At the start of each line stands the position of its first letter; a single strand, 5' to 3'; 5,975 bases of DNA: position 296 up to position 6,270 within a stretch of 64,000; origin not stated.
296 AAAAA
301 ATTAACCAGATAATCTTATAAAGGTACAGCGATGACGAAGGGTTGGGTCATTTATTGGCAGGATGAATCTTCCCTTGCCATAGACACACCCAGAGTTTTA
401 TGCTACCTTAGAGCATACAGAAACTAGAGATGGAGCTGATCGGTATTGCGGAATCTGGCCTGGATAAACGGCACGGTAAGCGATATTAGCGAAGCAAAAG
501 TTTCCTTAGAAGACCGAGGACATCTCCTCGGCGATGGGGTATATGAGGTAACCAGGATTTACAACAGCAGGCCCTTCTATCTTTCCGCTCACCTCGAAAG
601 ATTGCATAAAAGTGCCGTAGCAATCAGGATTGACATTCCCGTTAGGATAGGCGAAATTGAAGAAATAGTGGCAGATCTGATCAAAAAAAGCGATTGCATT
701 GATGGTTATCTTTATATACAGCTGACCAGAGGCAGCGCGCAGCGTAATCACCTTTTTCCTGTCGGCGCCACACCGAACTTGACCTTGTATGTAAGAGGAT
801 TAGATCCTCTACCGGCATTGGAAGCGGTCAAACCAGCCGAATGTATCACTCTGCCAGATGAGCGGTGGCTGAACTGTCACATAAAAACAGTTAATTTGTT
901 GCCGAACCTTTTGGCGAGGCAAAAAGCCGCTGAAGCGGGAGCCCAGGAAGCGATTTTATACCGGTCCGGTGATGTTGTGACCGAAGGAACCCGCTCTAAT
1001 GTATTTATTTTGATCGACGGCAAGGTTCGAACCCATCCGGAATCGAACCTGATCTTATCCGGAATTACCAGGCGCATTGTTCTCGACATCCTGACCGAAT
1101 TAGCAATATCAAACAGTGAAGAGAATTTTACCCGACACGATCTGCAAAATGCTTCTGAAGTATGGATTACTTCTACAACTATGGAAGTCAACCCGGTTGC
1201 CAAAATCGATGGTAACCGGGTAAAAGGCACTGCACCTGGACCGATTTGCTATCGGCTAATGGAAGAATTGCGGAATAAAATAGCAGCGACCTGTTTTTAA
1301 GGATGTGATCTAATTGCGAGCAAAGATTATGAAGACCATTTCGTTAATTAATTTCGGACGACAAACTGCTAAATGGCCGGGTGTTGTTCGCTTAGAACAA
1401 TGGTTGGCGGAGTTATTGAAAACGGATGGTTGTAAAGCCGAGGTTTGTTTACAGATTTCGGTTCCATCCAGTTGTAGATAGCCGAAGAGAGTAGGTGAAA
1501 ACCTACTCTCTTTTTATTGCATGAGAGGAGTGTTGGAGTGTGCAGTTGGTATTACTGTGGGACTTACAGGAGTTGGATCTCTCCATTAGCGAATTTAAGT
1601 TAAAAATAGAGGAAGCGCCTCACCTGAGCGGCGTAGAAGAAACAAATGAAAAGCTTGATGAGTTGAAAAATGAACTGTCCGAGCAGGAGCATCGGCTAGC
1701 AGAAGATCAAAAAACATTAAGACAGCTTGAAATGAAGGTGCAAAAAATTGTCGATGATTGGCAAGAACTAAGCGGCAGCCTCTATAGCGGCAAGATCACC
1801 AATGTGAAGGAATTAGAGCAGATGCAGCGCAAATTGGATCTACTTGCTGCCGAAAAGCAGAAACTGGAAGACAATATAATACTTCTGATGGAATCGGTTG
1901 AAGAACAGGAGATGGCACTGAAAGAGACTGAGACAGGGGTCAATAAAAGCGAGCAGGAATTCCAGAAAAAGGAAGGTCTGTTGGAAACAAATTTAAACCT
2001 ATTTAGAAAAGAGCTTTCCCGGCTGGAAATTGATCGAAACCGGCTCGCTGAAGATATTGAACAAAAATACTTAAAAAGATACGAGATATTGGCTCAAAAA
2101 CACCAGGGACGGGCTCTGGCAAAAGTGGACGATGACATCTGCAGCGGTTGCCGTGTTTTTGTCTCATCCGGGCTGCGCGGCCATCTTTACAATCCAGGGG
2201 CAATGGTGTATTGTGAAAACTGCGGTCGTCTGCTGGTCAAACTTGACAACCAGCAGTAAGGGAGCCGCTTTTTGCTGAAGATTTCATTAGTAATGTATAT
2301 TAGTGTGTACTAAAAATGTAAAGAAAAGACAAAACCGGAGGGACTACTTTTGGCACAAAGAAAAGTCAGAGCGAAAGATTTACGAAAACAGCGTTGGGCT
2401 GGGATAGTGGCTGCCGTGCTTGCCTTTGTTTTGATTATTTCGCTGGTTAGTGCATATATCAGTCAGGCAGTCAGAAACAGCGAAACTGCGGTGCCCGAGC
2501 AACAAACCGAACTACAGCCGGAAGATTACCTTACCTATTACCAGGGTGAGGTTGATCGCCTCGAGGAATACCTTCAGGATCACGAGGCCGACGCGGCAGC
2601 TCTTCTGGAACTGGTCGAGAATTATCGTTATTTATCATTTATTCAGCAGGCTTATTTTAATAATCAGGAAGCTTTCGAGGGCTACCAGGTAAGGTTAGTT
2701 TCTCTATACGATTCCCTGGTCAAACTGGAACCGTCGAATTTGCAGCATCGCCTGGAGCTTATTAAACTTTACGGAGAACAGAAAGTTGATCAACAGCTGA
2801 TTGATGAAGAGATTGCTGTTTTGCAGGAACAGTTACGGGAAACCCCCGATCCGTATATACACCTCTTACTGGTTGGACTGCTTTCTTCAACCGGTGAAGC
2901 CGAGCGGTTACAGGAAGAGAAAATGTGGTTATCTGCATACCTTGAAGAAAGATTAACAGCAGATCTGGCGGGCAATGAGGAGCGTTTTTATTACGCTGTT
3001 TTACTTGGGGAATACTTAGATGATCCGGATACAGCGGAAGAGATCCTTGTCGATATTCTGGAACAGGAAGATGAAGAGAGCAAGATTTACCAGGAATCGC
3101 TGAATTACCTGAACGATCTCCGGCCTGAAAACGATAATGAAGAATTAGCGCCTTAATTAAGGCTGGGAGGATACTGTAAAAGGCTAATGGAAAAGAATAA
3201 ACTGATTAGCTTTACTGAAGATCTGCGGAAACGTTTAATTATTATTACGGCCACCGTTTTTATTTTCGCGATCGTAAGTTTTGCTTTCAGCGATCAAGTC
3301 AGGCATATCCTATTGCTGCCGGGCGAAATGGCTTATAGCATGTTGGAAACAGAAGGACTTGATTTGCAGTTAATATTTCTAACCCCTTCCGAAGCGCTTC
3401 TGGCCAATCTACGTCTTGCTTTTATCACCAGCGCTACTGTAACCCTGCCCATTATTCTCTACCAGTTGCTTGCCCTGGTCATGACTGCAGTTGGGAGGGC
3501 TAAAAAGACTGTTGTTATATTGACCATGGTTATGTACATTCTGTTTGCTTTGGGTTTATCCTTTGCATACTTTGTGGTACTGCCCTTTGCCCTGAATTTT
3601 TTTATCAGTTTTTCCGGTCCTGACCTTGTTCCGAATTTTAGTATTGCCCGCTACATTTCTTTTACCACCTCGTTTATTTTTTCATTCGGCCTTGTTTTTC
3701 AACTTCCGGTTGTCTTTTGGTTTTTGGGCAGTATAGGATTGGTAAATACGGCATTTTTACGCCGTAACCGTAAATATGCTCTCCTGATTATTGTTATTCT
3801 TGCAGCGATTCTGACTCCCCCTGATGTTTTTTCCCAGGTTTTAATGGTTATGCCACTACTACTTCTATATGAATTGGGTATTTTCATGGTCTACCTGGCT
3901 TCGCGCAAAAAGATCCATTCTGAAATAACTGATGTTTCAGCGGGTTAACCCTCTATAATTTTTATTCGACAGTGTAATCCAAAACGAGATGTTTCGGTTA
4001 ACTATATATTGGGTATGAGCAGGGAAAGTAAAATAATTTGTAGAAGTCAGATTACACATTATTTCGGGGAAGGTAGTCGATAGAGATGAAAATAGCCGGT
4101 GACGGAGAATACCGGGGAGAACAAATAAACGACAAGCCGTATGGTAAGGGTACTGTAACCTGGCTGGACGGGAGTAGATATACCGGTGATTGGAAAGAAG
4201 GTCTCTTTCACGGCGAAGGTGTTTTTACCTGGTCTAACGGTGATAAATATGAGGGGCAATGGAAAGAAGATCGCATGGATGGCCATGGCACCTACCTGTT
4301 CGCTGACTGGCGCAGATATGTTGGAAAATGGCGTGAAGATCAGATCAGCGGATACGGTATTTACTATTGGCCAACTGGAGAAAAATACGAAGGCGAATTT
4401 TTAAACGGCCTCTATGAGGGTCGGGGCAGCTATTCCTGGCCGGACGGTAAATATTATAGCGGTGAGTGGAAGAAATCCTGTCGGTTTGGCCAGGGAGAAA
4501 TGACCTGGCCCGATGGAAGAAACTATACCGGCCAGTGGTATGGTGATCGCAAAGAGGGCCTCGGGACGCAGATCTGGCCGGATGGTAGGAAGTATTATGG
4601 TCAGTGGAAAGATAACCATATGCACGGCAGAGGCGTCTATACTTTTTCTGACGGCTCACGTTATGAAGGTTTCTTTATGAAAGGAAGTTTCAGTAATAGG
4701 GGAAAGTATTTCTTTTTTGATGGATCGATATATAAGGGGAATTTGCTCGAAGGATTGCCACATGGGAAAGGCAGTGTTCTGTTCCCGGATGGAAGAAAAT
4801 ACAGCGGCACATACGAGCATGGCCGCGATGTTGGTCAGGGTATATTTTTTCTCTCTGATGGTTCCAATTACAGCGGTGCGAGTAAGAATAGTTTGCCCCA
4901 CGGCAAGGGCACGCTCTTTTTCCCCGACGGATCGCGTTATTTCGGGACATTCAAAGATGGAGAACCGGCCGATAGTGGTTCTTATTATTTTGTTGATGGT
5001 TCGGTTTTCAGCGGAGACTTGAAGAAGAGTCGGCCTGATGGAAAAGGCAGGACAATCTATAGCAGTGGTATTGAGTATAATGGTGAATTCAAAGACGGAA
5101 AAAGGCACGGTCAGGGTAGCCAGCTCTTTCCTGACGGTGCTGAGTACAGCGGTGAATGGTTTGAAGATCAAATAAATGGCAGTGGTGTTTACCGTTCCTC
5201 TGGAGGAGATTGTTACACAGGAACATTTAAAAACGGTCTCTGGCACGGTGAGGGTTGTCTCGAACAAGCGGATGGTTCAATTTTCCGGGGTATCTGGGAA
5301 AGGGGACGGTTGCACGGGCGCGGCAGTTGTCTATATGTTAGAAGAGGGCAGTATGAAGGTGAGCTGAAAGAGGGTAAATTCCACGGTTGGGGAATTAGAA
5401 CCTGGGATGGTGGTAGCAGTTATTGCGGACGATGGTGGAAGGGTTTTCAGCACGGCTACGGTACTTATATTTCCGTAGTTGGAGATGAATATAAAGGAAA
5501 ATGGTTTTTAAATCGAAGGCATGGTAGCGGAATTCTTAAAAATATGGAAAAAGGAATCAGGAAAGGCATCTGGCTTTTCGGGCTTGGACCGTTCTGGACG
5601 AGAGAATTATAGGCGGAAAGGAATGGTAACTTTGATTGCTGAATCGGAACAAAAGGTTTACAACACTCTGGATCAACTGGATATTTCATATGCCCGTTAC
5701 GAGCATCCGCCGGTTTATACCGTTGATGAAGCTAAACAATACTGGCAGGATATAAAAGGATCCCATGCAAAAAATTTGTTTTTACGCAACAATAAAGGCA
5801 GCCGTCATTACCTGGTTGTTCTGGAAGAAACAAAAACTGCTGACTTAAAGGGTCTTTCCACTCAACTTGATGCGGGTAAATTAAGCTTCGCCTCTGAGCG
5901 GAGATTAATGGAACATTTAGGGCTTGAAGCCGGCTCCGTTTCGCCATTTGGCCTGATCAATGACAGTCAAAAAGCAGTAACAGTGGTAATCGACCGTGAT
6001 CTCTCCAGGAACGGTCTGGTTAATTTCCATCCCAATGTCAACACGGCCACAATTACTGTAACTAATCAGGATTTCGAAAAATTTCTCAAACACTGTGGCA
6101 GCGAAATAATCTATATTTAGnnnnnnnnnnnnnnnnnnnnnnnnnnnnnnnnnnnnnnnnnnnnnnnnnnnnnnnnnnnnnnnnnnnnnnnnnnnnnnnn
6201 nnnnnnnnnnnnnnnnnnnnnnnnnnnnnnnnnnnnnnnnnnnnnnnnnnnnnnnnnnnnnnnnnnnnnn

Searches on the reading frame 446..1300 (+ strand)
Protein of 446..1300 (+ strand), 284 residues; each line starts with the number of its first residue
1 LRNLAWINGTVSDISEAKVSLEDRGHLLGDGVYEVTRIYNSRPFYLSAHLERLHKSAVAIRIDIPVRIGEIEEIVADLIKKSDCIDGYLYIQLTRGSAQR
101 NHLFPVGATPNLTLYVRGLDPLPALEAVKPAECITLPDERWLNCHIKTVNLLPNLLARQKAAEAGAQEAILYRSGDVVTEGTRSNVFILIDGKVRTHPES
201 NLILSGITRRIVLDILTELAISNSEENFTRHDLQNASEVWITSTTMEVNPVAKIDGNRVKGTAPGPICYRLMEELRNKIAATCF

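Call 38: search_protein_families(library=pfam, proteins=[window:446-1300:+], max_evalue=0.00001)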
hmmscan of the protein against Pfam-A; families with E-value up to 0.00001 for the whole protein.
window:446-1300:+ (284 aa): 1 family
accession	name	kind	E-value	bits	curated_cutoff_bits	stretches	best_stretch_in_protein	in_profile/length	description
PF01063.24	Aminotran_4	-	2.1e-52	178.7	28.5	1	31-254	1-223/223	Amino-transferase class IV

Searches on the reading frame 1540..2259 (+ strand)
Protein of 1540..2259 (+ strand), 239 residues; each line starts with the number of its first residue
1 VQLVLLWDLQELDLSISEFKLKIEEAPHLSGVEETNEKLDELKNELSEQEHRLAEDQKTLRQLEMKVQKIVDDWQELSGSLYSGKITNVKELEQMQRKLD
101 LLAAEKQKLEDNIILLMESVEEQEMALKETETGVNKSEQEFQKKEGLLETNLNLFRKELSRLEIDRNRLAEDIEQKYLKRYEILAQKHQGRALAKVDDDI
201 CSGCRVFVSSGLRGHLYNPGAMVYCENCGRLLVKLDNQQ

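Call 38: search_protein_families(library=pfam, proteins=[window:1540-2259:+], max_evalue=0.00001)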
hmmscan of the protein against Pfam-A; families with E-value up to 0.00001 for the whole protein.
window:1540-2259:+ (239 aa): 1 family
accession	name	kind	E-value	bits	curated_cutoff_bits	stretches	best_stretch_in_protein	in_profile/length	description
PF24481.2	CT398_CC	-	1.7e-14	54.5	27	1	9-187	1-178/180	CT398-like coiled coil hairpin domain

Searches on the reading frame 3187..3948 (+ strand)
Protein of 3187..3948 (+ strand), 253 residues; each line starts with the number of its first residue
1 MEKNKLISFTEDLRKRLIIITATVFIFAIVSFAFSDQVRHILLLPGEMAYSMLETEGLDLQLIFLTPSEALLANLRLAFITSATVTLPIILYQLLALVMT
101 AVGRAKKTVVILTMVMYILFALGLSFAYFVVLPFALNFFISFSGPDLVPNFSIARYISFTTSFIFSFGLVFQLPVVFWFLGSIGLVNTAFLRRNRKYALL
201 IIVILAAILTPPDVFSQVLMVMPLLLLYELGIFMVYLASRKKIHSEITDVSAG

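Call 38: search_protein_families(library=pfam, proteins=[window:3187-3948:+], max_evalue=0.00001)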
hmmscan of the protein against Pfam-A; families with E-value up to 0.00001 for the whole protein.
window:3187-3948:+ (253 aa): 1 family
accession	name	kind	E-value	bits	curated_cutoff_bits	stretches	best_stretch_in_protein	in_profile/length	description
PF00902.23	TatC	-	1.5e-52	178.9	25.1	1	11-223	4-208/208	Sec-independent protein translocase protein (TatC)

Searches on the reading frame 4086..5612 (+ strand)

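Call 38: search_protein_families(library=pfam, proteins=[window:4086-5612:+], max_evalue=0.00001)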
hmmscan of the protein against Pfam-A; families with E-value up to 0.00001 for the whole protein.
window:4086-5612:+ (508 aa): 1 family
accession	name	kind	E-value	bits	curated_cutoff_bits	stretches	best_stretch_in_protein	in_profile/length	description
PF02493.26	MORN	-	2.7e-83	269.4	22.5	5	32-53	1-22/23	MORN repeat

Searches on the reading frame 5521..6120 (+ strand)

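Call 38: search_protein_families(library=pfam, proteins=[window:5521-6120:+], max_evalue=0.00001)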
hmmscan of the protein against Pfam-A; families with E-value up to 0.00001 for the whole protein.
window:5521-6120:+ (199 aa): 1 family
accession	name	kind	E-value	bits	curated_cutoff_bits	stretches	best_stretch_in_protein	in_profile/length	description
PF04073.20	tRNA_edit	-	3.2e-30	105.2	25.5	1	62-188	1-123/123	Aminoacyl-tRNA editing domain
